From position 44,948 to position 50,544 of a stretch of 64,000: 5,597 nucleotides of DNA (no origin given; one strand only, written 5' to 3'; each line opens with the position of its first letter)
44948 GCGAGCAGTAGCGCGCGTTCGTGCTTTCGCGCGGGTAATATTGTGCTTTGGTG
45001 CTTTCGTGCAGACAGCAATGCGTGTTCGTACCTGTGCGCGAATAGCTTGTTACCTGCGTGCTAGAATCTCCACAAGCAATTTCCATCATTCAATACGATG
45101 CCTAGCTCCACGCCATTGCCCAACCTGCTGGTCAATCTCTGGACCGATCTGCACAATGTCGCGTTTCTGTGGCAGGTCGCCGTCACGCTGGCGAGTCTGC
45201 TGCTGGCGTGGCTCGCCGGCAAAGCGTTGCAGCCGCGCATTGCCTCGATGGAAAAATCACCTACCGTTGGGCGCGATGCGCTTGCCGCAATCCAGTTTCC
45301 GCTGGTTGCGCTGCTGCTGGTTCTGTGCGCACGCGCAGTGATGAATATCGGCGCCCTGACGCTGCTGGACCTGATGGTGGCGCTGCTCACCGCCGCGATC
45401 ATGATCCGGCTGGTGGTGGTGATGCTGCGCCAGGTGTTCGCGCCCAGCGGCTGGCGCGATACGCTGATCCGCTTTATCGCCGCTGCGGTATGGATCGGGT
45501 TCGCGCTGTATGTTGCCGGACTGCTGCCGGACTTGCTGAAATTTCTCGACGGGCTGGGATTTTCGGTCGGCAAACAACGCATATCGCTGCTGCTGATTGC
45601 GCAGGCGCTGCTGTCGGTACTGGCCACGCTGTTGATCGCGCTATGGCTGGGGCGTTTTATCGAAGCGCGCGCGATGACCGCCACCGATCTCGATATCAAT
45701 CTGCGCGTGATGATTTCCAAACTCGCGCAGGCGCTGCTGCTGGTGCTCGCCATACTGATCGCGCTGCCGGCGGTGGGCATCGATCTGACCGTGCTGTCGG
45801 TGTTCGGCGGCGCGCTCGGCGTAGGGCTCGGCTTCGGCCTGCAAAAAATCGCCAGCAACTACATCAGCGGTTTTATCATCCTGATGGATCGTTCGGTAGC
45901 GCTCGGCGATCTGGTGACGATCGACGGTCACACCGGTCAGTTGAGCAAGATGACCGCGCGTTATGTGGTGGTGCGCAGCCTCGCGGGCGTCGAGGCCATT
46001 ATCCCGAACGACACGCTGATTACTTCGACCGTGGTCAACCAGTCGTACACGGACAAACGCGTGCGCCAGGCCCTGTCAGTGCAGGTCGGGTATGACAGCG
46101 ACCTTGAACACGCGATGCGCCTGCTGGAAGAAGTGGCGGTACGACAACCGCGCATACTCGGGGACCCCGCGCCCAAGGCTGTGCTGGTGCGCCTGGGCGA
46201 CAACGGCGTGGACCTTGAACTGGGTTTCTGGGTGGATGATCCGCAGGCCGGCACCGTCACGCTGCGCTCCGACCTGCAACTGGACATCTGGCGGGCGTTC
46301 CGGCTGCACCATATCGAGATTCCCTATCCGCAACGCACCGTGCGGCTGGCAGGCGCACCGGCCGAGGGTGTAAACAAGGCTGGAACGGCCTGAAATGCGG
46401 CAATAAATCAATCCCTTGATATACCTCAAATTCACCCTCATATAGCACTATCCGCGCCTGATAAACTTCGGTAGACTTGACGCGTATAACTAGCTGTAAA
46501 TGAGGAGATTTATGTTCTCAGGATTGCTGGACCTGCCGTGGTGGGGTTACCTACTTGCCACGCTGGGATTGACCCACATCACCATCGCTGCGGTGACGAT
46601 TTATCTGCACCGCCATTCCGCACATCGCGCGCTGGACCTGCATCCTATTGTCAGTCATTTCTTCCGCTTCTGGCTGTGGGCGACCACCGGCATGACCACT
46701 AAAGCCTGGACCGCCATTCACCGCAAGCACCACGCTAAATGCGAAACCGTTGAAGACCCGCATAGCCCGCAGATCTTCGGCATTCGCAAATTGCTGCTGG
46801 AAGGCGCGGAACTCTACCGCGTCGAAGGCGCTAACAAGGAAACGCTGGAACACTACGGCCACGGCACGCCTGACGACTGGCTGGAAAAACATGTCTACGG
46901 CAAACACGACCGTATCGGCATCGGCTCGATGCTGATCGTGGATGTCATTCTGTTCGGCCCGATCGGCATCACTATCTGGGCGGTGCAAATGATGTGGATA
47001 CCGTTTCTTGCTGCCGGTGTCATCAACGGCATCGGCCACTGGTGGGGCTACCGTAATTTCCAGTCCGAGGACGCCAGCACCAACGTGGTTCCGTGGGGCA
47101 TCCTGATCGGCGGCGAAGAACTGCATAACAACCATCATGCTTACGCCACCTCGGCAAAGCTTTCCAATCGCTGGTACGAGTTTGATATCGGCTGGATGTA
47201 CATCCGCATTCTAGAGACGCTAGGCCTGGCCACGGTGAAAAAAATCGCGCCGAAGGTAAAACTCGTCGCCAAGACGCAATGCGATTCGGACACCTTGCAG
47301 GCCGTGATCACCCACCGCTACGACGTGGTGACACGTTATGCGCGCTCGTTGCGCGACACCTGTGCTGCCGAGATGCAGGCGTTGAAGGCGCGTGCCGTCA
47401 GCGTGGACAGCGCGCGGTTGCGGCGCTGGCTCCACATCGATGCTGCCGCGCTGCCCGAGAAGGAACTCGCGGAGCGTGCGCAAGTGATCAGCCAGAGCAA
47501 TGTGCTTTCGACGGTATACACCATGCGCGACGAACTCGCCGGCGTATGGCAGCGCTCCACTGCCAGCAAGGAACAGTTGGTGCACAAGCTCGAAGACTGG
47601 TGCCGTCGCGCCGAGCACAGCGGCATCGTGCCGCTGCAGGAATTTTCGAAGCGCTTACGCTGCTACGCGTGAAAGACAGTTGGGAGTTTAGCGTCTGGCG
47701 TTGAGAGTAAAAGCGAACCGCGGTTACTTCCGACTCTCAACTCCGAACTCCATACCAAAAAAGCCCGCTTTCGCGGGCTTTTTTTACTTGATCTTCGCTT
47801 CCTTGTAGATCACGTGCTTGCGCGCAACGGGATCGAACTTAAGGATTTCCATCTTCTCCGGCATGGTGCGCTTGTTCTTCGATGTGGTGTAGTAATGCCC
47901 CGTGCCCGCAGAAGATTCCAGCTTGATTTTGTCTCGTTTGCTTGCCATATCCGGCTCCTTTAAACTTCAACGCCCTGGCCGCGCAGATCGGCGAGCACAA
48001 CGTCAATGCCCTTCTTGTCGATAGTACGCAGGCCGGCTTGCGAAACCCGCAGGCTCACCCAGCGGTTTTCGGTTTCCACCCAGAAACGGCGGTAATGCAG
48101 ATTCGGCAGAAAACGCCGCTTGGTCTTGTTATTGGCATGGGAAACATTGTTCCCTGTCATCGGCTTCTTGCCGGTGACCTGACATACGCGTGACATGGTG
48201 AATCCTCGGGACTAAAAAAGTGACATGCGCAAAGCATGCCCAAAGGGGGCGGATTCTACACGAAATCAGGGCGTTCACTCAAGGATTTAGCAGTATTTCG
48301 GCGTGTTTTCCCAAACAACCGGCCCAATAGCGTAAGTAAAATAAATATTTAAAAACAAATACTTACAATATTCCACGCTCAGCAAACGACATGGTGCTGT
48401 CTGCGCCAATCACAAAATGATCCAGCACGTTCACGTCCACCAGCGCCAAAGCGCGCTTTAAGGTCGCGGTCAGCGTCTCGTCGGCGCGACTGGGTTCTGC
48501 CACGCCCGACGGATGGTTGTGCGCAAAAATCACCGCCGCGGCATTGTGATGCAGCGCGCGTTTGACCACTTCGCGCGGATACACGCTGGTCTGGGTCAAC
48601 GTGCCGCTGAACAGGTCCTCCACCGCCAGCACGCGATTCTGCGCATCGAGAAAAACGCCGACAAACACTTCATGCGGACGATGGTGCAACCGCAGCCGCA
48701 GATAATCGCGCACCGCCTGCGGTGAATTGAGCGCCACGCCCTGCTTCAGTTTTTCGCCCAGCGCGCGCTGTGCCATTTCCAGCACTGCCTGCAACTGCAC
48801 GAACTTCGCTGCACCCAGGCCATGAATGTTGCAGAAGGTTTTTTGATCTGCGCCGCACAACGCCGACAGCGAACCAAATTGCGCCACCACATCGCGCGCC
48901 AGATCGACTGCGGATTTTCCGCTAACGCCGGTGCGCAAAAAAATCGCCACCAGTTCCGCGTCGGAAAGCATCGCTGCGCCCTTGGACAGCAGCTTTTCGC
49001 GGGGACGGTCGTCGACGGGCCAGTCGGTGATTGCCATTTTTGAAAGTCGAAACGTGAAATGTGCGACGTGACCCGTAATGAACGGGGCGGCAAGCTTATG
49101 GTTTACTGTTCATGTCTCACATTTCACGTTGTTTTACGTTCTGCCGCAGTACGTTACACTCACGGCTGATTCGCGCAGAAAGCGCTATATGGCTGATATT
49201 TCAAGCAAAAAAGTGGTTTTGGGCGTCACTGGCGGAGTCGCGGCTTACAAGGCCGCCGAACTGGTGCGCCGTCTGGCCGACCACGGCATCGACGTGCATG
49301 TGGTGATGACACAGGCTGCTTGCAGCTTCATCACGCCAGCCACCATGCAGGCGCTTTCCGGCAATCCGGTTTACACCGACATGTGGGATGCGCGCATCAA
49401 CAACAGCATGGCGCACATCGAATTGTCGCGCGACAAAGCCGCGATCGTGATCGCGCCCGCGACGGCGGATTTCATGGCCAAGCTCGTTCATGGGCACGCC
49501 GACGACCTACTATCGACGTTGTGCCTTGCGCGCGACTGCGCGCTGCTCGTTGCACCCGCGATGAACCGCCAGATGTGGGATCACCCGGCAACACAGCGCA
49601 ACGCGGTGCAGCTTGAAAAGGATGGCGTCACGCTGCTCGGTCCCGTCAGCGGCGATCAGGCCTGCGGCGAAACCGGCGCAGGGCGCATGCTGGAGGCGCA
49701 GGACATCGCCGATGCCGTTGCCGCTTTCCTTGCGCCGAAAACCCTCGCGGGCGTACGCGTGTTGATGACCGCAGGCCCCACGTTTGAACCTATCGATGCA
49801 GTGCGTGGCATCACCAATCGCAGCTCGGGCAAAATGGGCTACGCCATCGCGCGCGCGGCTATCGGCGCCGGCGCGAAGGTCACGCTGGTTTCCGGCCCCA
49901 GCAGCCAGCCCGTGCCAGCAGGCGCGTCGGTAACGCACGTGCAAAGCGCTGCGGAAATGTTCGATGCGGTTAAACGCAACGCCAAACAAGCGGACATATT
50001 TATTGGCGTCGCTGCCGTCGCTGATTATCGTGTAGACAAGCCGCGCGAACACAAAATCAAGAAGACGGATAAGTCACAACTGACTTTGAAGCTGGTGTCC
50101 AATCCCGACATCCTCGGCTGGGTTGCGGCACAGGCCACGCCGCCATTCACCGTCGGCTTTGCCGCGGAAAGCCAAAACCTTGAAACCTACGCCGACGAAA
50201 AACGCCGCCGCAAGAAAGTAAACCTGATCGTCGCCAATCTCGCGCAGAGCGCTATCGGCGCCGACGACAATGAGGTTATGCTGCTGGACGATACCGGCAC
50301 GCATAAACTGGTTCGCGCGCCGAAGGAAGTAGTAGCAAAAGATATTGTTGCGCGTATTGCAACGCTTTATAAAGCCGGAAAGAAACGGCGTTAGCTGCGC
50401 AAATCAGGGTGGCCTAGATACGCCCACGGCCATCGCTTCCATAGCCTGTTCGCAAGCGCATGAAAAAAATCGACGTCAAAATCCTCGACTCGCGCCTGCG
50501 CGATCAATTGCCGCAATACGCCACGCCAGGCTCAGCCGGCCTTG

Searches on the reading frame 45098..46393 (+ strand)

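Call 7: search_protein_families(library=pfam, proteins=[window:45098-46393:+], max_evalue=0.001)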
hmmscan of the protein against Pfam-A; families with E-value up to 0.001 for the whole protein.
window:45098-46393:+ (431 aa): 3 families
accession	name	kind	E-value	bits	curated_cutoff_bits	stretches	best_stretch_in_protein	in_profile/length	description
PF00924.24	MS_channel_2nd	-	2.4e-17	63.2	20.2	1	251-316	2-67/68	Mechanosensitive ion channel, beta-domain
PF21082.3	MS_channel_3rd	-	4.1e-13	50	21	1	326-408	3-88/88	Mechanosensitive ion channel MscS, C-terminal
PF21088.3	MS_channel_1st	-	0.00033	21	23.1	1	213-249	6-42/42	Mechanosensitive ion channel, transmembrane helices 2/3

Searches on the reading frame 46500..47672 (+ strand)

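Call 7: search_protein_families(library=pfam, proteins=[window:46500-47672:+], max_evalue=0.001)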
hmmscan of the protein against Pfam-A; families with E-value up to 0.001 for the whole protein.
window:46500-47672:+ (390 aa): 2 families
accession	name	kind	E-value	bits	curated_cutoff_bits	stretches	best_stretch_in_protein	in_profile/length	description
PF00487.30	FA_desaturase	-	6.9e-12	46.1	29.7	1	13-217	2-225/253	Fatty acid desaturase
PF01610.23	DDE_Tnp_ISL3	-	4.5e-08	33.6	23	1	269-387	79-194/240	Transposase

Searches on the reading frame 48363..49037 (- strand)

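Call 7: search_protein_families(library=pfam, proteins=[window:48363-49037:-], max_evalue=0.001)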
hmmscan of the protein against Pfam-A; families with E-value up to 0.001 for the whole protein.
window:48363-49037:- (224 aa): 3 families
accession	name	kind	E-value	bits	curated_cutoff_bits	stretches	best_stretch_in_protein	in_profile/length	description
PF04002.20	RadC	-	4.8e-45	152.8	22.1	1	103-222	1-120/121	RadC-like JAB domain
PF20582.4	UPF0758_N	-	7.1e-29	100.1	27.1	1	3-80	1-77/77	UPF0758 N-terminal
PF14464.11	Prok-JAB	-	0.00037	20.8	25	1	131-200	27-101/114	Prokaryotic homologs of the JAB domain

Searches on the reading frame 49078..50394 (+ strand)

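Call 7: search_protein_families(library=pfam, proteins=[window:49078-50394:+], max_evalue=0.001)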
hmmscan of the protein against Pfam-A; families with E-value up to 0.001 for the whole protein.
window:49078-50394:+ (438 aa): 2 families
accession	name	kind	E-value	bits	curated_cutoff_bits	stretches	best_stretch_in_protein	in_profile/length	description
PF04127.22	DFP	-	8.2e-66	221.8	22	1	223-403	1-186/186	DNA/pantothenate metabolism flavoprotein C-terminal domain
PF02441.25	Flavoprotein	-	2.7e-32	112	22.7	1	44-215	1-159/162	Flavoprotein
